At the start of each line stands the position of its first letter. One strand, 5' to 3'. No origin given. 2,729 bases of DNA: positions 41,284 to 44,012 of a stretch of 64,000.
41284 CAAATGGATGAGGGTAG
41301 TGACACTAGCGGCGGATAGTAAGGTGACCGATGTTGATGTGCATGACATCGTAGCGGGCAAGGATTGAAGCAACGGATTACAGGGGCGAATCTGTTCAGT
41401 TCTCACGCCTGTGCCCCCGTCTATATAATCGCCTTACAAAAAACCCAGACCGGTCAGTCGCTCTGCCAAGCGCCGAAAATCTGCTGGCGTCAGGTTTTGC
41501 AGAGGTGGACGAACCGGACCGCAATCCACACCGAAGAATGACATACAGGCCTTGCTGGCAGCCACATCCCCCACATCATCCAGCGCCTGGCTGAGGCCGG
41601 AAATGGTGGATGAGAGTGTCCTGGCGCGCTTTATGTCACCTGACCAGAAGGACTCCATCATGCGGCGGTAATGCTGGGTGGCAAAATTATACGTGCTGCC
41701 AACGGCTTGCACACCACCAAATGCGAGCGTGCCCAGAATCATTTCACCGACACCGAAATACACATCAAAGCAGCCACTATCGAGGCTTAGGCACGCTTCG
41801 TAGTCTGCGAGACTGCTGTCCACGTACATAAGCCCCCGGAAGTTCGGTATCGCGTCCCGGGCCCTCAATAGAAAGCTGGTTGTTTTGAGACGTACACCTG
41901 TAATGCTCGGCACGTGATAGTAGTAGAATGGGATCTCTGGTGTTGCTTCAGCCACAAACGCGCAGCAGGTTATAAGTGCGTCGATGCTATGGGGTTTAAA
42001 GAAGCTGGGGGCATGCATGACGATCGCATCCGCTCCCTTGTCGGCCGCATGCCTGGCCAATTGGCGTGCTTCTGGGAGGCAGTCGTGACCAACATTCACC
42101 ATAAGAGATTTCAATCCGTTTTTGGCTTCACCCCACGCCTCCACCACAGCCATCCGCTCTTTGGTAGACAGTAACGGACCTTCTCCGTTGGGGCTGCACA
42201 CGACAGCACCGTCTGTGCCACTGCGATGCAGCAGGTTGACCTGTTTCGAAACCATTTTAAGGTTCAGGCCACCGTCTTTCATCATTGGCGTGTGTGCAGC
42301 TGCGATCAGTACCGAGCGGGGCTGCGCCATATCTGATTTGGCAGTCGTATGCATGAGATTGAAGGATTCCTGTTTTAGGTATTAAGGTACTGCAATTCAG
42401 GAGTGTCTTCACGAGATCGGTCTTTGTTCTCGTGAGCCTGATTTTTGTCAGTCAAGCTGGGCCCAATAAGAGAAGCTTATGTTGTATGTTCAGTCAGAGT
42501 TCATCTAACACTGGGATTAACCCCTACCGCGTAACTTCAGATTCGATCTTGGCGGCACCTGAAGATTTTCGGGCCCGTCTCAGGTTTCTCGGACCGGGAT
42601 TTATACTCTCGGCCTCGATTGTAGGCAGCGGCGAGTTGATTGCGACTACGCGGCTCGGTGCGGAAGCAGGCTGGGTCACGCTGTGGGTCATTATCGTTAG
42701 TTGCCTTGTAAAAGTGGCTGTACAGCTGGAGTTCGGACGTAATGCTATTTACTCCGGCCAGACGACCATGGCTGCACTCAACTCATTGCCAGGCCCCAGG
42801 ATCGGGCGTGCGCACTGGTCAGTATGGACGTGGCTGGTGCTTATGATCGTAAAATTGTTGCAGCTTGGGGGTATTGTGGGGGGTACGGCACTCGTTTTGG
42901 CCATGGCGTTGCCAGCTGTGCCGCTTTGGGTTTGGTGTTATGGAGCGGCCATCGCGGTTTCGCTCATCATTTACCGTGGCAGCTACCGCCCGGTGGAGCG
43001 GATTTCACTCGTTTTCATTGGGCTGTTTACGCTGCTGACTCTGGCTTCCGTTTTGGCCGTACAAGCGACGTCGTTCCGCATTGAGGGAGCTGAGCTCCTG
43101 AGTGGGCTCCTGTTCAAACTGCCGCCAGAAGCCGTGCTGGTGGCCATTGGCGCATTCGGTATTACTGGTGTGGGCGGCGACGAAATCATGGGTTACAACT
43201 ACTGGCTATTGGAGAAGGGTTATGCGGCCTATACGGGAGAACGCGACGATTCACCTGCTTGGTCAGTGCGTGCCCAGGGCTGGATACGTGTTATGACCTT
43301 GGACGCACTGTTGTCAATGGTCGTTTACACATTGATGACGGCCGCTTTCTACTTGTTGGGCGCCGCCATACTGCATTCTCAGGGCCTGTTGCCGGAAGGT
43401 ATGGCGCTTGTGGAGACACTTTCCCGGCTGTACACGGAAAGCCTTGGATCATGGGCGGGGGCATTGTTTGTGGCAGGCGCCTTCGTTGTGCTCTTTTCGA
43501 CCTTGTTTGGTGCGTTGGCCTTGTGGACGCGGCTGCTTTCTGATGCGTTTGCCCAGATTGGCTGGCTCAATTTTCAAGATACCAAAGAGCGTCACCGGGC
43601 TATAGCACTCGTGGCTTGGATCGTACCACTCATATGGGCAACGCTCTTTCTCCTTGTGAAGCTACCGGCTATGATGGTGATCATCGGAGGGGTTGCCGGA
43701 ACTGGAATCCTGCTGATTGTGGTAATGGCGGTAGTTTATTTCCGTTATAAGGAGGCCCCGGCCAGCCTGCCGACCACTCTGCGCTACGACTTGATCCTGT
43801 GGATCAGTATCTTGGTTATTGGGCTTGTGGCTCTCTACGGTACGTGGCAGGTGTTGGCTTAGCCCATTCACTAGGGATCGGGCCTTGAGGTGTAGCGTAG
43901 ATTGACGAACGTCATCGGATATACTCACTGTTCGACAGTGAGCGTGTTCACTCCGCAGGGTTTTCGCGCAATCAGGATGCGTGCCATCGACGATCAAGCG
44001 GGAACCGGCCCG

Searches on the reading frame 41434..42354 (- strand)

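Call 61: search_protein_families(library=pfam, proteins=[window:41434-42354:-], max_evalue=0.001)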
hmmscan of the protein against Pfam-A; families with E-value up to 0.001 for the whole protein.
window:41434-42354:- (306 aa): 1 family
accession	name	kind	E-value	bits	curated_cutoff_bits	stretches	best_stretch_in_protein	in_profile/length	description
PF00701.28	DHDPS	-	7.4e-35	120.5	22.1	1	16-290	5-276/289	Dihydrodipicolinate synthetase family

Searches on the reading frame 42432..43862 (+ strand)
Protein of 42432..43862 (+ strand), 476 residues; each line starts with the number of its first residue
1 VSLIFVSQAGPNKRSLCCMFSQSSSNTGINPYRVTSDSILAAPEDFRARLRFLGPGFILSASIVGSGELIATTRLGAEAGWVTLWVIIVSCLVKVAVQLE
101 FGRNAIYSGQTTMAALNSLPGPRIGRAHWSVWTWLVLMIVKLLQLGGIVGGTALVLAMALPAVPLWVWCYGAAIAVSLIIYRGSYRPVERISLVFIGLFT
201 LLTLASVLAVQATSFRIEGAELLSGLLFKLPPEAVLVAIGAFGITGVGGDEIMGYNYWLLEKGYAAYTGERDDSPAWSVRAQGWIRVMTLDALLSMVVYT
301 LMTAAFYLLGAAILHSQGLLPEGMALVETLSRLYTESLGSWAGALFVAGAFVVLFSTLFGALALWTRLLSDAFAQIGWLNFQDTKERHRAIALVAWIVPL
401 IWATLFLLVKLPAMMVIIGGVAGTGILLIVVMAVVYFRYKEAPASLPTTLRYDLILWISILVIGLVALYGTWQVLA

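Call 3: search_protein_families(library=pfam, proteins=[window:42432-43862:+], max_evalue=0.01)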
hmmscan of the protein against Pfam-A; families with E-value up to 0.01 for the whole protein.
window:42432-43862:+ (476 aa): 1 family
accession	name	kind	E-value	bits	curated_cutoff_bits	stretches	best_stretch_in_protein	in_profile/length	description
PF01566.24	Nramp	-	3.7e-17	62.9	29.8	1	74-434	6-341/357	Natural resistance-associated macrophage protein-like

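Call 4: search_protein_families(library=padloc, proteins=[window:42432-43862:+], max_evalue=0.01)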
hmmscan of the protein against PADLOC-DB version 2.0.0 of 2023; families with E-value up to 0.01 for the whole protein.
window:42432-43862:+ (476 aa): 0 families

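Call 5: search_protein_families(library=ncbifam, proteins=[window:42432-43862:+], max_evalue=0.01)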
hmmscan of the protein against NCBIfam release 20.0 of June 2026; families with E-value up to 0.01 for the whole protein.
window:42432-43862:+ (476 aa): 3 families
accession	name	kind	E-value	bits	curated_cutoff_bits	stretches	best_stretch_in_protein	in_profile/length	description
NF037982.1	Nramp_1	equivalog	1.3e-35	123.4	50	1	54-433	1-394/404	Nramp family divalent metal transporter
NF001923.0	PRK00701.1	subfamily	1.4e-11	43.7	430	1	44-407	28-367/439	Mn(2+) uptake NRAMP transporter MntH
TIGR01197.1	nramp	subfamily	1.2e-05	24.7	272.5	1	49-437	3-383/390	metal ion transporter, metal ion (Mn2+/Fe2+) transporter (Nramp) family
